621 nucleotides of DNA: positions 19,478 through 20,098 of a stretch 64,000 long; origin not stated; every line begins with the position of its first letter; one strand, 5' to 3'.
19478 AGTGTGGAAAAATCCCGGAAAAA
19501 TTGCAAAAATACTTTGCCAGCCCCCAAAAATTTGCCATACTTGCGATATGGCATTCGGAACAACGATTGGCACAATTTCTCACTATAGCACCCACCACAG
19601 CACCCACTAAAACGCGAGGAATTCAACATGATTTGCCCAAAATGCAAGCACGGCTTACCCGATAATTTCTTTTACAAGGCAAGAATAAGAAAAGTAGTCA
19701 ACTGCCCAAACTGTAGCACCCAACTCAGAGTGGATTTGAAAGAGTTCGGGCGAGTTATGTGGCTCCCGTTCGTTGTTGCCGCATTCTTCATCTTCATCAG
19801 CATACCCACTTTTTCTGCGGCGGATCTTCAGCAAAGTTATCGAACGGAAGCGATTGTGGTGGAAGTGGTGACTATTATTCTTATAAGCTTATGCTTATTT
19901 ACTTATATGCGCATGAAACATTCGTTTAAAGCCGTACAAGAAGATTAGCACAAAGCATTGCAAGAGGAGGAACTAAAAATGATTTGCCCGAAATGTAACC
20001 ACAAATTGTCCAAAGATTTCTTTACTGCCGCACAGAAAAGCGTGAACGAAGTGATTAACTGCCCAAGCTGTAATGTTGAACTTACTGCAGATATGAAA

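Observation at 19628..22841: Tandem array of eight zinc-ribbon/2-TM modules in five ORFs, ordered b, a-b, a-b, a-b, b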

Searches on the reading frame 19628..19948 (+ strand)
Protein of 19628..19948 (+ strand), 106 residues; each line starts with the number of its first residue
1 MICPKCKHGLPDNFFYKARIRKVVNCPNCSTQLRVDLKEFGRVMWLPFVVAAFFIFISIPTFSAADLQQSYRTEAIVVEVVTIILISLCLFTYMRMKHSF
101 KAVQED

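Call 3: search_protein_families(library=ncbifam, proteins=[window:19628-19948:+], max_evalue=1)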
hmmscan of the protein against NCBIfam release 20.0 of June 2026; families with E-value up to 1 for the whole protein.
window:19628-19948:+ (106 aa): 6 families
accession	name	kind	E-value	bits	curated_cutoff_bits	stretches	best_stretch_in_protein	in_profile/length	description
TIGR04104.1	cxxc_20_cxxc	subfamily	0.00043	20.6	45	1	2-91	2-85/93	TIGR04104 family putative zinc finger protein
NF004763.0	PRK06099.1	equivalog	0.00044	20.7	126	1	42-97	46-100/127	F0F1 ATP synthase subunit I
TIGR02098.1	MJ0042_CXXC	domain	0.0015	18.1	20.9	1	24-39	3-18/38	MJ0042-type zinc finger domain-containing protein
NF041560.1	T6SS_Burk_ExIF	subfamily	0.072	12.8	90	1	27-102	115-190/234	putative type VI secretion system effector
NF045994.1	MAG4530_fam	subfamily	0.13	11.1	50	1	44-96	32-85/441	MAG4530 family protein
NF047981.1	RC1041_fam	subfamily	0.29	10.9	90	1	69-94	16-41/57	RC1041 family protein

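Call 4: search_protein_families(library=pfam, proteins=[window:19628-19948:+], max_evalue=1)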
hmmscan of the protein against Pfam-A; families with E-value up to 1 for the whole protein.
window:19628-19948:+ (106 aa): 26 families (the best 25 are shown)
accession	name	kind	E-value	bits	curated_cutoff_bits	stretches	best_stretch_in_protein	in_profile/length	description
PF09788.14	Tmemb_55A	-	0.0037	16.9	30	1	6-92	153-237/248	Transmembrane protein 55A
PF14037.11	YoqO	-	0.0056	17.6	27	1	30-101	11-81/116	YoqO-like protein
PF13717.11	Zn_ribbon_4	-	0.028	14.8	30.3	1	24-36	3-15/36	zinc-ribbon domain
PF17410.7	Stevor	-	0.029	14.4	25.4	1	58-101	223-266/275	Subtelomeric Variable Open Reading frame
PF02591.20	Zn_ribbon_9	-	0.046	14.3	29.1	1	6-30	5-30/33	C4-type zinc ribbon domain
PF08274.17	Zn_Ribbon_YjdM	-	0.051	14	30.8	0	1-8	20-27/30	PhnA Zinc-Ribbon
PF18414.7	zf_C2H2_10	-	0.066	13.2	25.6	1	3-12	5-14/26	C2H2 type zinc-finger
PF24460.1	DUF7575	-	0.074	12.9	28.5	1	23-37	3-17/28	Domain of unknown function (DUF7575)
PF13453.11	Zn_ribbon_TFIIB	-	0.077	12.8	22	0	25-34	1-10/41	Transcription factor zinc-finger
PF13248.11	Zn_ribbon_3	-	0.079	12.9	27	0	3-11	5-12/26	zinc-ribbon domain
PF21326.4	KDM6_GATAL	-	0.09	13.1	27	1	3-40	12-51/59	KDM6, GATA-like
PF20664.2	DUF6814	-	0.091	13.4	25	1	44-100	13-69/71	Family of unknown function (DUF6814)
PF12773.13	DZR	-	0.12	12.9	27.3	1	2-35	14-36/45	Double zinc ribbon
PF24441.1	DUF7560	-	0.12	12.6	27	1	24-36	6-18/44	Family of unknown function (DUF7560)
PF01396.24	Zn_ribbon_Top1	-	0.13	12.5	32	0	24-41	2-19/39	Topoisomerase DNA binding C4 zinc finger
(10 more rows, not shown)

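Call 22: search_protein_representatives(alignment_id=A2)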
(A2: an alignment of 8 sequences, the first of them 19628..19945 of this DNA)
Query: 8 sequences, 104 profile positions. Proteins with E-value up to 0.001 (for the whole library): 29; up to 1e-10: 5; up to 1e-30: 5. The best 29 are listed.
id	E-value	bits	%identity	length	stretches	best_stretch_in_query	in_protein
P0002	6.9e-77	270.8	-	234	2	2-103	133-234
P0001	4.6e-73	258.5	-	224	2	1-103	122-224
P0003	1.9e-72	256.5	-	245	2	1-104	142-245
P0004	1.3e-38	147.8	-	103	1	1-103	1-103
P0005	2.4e-37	143.7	-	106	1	1-104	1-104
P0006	3.6e-08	50.0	-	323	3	2-40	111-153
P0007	9.4e-07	45.4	-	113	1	1-96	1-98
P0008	3.0e-06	43.8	-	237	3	2-37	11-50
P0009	3.0e-06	43.8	-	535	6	19-68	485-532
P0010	3.8e-06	43.5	-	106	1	1-102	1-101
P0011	6.1e-06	42.8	-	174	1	1-99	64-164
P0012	1.1e-05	42.0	-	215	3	3-33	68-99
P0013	1.3e-05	41.8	-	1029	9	19-72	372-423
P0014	2.1e-05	41.1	-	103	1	1-103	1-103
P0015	2.8e-05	40.7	-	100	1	3-95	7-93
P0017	3.9e-05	40.2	-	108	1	3-88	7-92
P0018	1.0e-04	38.9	-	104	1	2-100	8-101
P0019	1.1e-04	38.8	-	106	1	2-95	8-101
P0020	1.3e-04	38.6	-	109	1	1-99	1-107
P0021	1.7e-04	38.2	-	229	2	3-60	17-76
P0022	1.8e-04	38.1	-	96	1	2-97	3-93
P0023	2.0e-04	37.9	-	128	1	2-98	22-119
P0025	5.0e-04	36.7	-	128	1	1-97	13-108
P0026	6.2e-04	36.4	-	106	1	2-90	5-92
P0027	7.4e-04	36.1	-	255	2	3-77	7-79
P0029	9.4e-04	35.8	-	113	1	2-87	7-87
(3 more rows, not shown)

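Call 24: find_encoding_contigs(protein=P0010, flank=6000, max_places=4)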
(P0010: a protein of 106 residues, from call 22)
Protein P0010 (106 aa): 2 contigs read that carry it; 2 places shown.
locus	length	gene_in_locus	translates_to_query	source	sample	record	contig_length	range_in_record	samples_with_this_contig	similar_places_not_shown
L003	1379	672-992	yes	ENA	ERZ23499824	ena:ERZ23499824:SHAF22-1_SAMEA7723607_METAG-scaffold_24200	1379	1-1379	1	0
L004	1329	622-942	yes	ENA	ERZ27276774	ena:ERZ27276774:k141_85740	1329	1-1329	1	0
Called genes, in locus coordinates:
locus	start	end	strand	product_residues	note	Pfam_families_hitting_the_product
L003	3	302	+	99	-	?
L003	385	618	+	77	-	-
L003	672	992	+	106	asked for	-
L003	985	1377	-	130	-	?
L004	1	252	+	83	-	?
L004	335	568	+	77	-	-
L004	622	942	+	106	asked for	-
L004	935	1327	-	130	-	?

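Call 25: find_encoding_contigs(protein=P0007, flank=6000, max_places=4)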
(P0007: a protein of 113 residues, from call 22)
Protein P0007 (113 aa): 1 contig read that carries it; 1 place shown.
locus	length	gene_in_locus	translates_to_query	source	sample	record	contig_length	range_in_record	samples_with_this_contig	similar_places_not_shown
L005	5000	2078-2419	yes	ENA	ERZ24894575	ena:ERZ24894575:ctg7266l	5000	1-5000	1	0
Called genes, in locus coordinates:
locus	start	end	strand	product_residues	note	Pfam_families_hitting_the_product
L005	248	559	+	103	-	-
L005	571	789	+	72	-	-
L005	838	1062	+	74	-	-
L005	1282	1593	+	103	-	-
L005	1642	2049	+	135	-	-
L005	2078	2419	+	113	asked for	-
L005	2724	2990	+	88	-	-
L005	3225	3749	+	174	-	-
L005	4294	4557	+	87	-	-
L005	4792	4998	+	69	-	?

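Call 30: find_encoding_contigs(protein=P0014, flank=5000, max_places=3)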
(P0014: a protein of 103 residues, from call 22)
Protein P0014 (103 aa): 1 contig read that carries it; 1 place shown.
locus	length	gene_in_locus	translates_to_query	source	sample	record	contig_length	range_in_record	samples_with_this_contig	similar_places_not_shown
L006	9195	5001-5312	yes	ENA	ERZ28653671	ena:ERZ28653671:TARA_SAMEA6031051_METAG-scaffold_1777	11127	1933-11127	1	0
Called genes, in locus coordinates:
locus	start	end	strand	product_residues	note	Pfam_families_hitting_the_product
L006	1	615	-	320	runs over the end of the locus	PF07751:Abi_2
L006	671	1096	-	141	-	-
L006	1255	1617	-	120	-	-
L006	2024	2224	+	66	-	-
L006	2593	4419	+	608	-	PF05960:DUF885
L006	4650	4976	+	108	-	-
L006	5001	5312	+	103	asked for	-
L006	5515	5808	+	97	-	-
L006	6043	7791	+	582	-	PF13414:TPR_11 (faint)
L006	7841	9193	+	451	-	?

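Call 31: find_encoding_contigs(protein=P0017, flank=5000, max_places=3)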
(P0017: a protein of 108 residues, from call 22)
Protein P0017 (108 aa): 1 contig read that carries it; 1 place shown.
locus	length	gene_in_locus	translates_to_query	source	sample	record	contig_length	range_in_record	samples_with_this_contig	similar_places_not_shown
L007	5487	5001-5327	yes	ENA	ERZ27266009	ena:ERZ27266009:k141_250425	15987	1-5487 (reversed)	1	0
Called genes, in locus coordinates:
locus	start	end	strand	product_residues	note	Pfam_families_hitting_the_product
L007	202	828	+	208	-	PF01502:PRA-CH, PF01503:PRA-PH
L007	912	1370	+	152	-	-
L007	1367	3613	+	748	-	PF13620:CarboxypepD_reg, PF13715:CarbopepD_reg_2, PF07715:Plug, PF00593:TonB_dep_Rec_b-barrel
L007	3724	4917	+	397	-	PF00266:Aminotran_5, PF00155:Aminotran_1_2 (weak)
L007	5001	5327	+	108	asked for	-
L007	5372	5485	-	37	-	?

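Call 32: find_encoding_contigs(protein=P0025, flank=5000, max_places=3)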
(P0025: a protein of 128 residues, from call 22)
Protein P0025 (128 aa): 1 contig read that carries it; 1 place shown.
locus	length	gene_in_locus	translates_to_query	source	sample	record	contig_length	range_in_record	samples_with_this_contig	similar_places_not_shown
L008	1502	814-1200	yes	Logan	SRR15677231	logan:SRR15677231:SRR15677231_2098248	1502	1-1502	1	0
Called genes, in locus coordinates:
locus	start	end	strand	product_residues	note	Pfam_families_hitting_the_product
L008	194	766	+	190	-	-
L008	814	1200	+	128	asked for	-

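Call 70: search_protein_families(library=ncbifam, proteins=[P0015, P0017, P0018, P0019, P0020, P0022, P0023, P0025, P0026, P0029], max_evalue=0.01)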
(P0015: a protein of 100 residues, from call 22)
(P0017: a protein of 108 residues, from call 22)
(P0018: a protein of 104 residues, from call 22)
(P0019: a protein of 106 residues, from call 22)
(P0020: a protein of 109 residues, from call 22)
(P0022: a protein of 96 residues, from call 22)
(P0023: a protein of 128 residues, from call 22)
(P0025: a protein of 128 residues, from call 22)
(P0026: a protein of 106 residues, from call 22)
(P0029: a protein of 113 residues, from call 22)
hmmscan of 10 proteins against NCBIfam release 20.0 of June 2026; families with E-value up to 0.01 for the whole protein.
P0015 (100 aa): 5 families
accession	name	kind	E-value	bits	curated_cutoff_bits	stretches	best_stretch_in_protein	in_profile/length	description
TIGR04104.1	cxxc_20_cxxc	subfamily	1.1e-07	32.1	45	1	6-84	2-82/93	TIGR04104 family putative zinc finger protein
NF041795.1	Brz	equivalog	0.0032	17.8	100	0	26-38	6-18/60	transcriptional regulator Brz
TIGR00155.1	pqiA_fam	subfamily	0.0036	16.4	260.35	1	3-75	12-77/403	PqiA/YebS family transporter subunit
TIGR02605.1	CxxC_CxxC_SSSS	subfamily_domain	0.008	16.2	31.3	0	5-34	6-36/52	FmdB family zinc ribbon protein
TIGR01206.1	lysW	equivalog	0.009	15.9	53.2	0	5-37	3-34/54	lysine biosynthesis protein LysW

P0017 (108 aa): 5 families
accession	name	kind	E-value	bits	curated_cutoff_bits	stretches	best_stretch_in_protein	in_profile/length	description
TIGR04104.1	cxxc_20_cxxc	subfamily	2.9e-08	34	45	1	6-93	2-85/93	TIGR04104 family putative zinc finger protein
TIGR02098.1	MJ0042_CXXC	domain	0.00047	19.8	20.9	0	27-38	2-13/38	MJ0042-type zinc finger domain-containing protein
NF047912.1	ECs_2282_CxxC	subfamily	0.005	16.7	37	1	5-41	3-41/60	ECs_2282 family putative zinc-binding protein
NF011482.0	PRK14892.1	equivalog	0.0089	15.9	109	0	4-36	21-51/101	putative transcription elongation factor Elf1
NF011481.0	PRK14890.1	equivalog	0.0092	16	61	0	25-45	25-46/61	putative Zn-ribbon RNA-binding protein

P0018 (104 aa): 9 families
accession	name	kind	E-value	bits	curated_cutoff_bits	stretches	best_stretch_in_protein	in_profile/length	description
TIGR04104.1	cxxc_20_cxxc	subfamily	4.3e-07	30.2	45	1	8-93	2-85/93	TIGR04104 family putative zinc finger protein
NF045645.1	DVU_1557_fam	equivalog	9.4e-05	22.5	60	0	7-43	3-44/60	DVU_1557 family redox protein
NF011481.0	PRK14890.1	equivalog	0.00094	19.2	61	0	7-39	10-37/61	putative Zn-ribbon RNA-binding protein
TIGR02605.1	CxxC_CxxC_SSSS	subfamily_domain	0.0012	18.8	31.3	1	7-38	6-35/52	FmdB family zinc ribbon protein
NF038384.1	zinc_YnfU_fam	subfamily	0.0018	17.8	36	1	7-42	17-51/52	YnfU family zinc-binding protein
NF047912.1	ECs_2282_CxxC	subfamily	0.0031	17.4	37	1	7-39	3-37/60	ECs_2282 family putative zinc-binding protein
NF041909.1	HVO_2753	equivalog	0.0034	17.2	80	0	26-40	23-37/59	HVO_2753 family zinc finger protein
NF033497.1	rubre_like_arch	subfamily_domain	0.0066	16.1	32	0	23-38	11-25/34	rubrerythrin-like domain-containing protein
NF011482.0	PRK14892.1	equivalog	0.0092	15.9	109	0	29-42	21-34/101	putative transcription elongation factor Elf1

P0019 (106 aa): 2 families
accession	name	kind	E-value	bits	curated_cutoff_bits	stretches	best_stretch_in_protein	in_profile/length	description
TIGR04104.1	cxxc_20_cxxc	subfamily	1.5e-07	31.7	45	1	8-95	2-88/93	TIGR04104 family putative zinc finger protein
NF047912.1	ECs_2282_CxxC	subfamily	0.00032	20.5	37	1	5-43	1-41/60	ECs_2282 family putative zinc-binding protein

P0020 (109 aa): 1 family
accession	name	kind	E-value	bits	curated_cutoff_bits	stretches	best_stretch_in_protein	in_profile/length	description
TIGR04104.1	cxxc_20_cxxc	subfamily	0.00056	20.2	45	1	2-95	2-88/93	TIGR04104 family putative zinc finger protein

P0022 (96 aa): 2 families
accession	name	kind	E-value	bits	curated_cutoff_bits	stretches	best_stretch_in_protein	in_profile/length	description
TIGR04104.1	cxxc_20_cxxc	subfamily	0.0083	16.5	45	0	3-82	2-83/93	TIGR04104 family putative zinc finger protein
NF011481.0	PRK14890.1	equivalog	0.0092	16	61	0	3-28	11-36/61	putative Zn-ribbon RNA-binding protein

P0023 (128 aa): 4 families
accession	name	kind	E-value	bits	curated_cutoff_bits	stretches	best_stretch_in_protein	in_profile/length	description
TIGR04104.1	cxxc_20_cxxc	subfamily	0.00017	21.9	45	1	21-87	1-64/93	TIGR04104 family putative zinc finger protein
NF045635.1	isoglutsynth_MurT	equivalog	0.0064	15.4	800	1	18-72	200-255/447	lipid II isoglutaminyl synthase subunit MurT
NF052464.1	L2IsogltmlsynMurTStaph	equivalog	0.0079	15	800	0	10-67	189-246/435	lipid II isoglutaminyl synthase subunit MurT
NF047912.1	ECs_2282_CxxC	subfamily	0.0091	15.9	37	0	7-32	15-39/60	ECs_2282 family putative zinc-binding protein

P0025 (128 aa): 1 family
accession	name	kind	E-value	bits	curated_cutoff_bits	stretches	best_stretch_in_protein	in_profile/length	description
TIGR04104.1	cxxc_20_cxxc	subfamily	6e-06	26.5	45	1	14-97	2-84/93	TIGR04104 family putative zinc finger protein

P0026 (106 aa): 2 families
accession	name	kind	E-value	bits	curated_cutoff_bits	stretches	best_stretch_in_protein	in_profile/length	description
TIGR04104.1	cxxc_20_cxxc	subfamily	1.5e-11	44.4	45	1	4-96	1-91/93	TIGR04104 family putative zinc finger protein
TIGR02454.1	ECF_T_CbiQ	equivalog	0.0063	16.3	111.8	1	48-101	24-77/200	cobalt ECF transporter T component CbiQ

P0029 (113 aa): 7 families
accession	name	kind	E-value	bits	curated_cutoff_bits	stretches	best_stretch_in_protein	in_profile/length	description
TIGR04104.1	cxxc_20_cxxc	subfamily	8.7e-05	22.8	45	1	19-91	19-84/93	TIGR04104 family putative zinc finger protein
NF003214.0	PRK04179.1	equivalog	0.0022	17.8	71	1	4-40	16-47/62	50S ribosomal protein L37e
TIGR00155.1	pqiA_fam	subfamily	0.003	16.7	260.35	1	6-64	14-71/403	PqiA/YebS family transporter subunit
NF011482.0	PRK14892.1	equivalog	0.0032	17.3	109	1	7-40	23-57/101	putative transcription elongation factor Elf1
NF038384.1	zinc_YnfU_fam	subfamily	0.0053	16.3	36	0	3-38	14-51/52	YnfU family zinc-binding protein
NF041560.1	T6SS_Burk_ExIF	subfamily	0.0063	16.2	90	1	29-104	115-190/234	putative type VI secretion system effector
TIGR02443.1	TIGR02443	equivalog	0.0074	16.1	49.45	0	7-44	11-50/59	YheV family putative zinc ribbon protein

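Call 71: find_encoding_contigs(protein=P0026, flank=4000, max_places=4)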
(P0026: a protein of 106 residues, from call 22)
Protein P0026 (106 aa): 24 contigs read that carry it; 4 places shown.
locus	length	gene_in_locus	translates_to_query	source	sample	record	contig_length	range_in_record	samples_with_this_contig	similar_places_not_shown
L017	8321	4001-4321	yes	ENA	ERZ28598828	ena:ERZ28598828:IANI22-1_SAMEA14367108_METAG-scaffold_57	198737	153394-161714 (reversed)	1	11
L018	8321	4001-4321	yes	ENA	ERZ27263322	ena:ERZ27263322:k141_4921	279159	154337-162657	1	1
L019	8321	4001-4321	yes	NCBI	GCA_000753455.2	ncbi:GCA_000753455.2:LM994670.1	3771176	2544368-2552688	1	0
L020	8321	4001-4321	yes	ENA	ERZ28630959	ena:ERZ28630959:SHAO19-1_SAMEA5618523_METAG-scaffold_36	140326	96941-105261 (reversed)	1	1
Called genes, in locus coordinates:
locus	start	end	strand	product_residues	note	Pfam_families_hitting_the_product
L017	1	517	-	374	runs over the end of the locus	PF06925:MGDG_synth, PF00534:Glycos_transf_1, PF04101:Glyco_tran_28_C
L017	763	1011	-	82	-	-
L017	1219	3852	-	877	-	PF00690:Cation_ATPase_N, PF00122:E1-E2_ATPase, PF00702:Hydrolase, PF13246:Cation_ATPase, PF00689:Cation_ATPase_C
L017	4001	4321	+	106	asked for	-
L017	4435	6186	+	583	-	PF00884:Sulfatase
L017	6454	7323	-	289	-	PF04055:Radical_SAM, PF13186:SPASM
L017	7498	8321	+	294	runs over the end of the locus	-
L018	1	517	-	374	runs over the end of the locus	PF06925:MGDG_synth, PF00534:Glycos_transf_1, PF04101:Glyco_tran_28_C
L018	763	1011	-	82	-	-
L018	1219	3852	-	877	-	PF00690:Cation_ATPase_N, PF00122:E1-E2_ATPase, PF00702:Hydrolase, PF13246:Cation_ATPase, PF00689:Cation_ATPase_C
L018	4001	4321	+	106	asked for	-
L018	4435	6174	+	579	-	PF00884:Sulfatase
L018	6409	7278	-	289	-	PF04055:Radical_SAM, PF13186:SPASM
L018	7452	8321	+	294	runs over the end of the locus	-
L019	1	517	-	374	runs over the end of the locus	PF06925:MGDG_synth, PF00534:Glycos_transf_1, PF04101:Glyco_tran_28_C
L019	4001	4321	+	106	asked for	-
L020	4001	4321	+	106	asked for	-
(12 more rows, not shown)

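Call 72: find_encoding_contigs(protein=P0015, flank=4000, max_places=4)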
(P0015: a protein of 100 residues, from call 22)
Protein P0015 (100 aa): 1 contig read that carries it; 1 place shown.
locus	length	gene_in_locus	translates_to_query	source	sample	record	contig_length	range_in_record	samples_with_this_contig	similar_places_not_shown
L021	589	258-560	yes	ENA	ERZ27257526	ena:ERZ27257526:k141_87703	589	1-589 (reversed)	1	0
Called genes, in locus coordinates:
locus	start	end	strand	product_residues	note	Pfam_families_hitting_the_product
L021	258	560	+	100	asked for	PF21344:Zn_ribbon_LysW (weak)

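Call 86: find_encoding_contigs(protein=P0021, flank=4000, max_places=3)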
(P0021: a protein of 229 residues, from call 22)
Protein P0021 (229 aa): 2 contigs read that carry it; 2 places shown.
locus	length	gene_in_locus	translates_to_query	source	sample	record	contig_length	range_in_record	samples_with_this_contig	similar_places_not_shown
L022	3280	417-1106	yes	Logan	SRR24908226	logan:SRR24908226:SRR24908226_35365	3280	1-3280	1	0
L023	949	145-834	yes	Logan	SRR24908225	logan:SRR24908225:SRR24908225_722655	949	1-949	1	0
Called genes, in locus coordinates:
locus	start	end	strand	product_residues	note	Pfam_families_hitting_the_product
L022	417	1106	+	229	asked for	PF26783:DUF8255 (faint)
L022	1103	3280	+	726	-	?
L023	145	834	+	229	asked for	PF26783:DUF8255 (faint)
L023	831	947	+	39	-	?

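Call 87: find_encoding_contigs(protein=P0027, flank=4000, max_places=3)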
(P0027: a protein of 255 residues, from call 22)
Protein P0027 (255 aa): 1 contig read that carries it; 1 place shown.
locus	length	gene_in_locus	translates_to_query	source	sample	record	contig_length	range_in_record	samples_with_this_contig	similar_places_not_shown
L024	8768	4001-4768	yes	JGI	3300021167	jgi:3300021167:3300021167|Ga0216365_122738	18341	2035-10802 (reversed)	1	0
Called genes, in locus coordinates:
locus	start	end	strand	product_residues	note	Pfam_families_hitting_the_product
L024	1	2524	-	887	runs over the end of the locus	PF18961:DUF5703_N, PF13385:Laminin_G_3, PF22124:Glyco_hydro_95_cat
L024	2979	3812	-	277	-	PF13899:Thioredoxin_7, PF13098:Thioredoxin_2, PF13428:TPR_14 (faint)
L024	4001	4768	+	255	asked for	PF08271:Zn_Ribbon_TF (weak), PF12773:DZR (faint)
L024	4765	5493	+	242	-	-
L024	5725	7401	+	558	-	PF01406:tRNA-synt_1e, PF01921:tRNA-synt_1f (faint), PF09334:tRNA-synt_1g (faint), PF00133:tRNA-synt_1 (weak)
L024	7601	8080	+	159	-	PF05635:23S_rRNA_IVP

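Call 88: find_encoding_contigs(protein=P0022, flank=4000, max_places=3)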
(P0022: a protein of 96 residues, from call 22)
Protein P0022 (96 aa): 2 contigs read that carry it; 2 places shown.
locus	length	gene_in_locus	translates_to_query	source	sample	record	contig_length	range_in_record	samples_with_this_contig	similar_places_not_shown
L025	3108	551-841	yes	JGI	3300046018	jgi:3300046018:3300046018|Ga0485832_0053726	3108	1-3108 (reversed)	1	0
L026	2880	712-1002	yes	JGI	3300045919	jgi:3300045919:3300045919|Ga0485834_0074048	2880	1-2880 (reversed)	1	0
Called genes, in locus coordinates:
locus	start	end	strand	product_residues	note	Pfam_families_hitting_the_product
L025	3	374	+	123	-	?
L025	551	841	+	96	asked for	-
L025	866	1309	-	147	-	PF07883:Cupin_2 (weak)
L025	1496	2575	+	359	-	PF03401:TctC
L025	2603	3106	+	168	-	?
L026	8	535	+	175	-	PF00149:Metallophos (weak), PF12850:Metallophos_2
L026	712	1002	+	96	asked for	-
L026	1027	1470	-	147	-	PF07883:Cupin_2 (weak)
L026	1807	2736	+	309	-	PF03401:TctC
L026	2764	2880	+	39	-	?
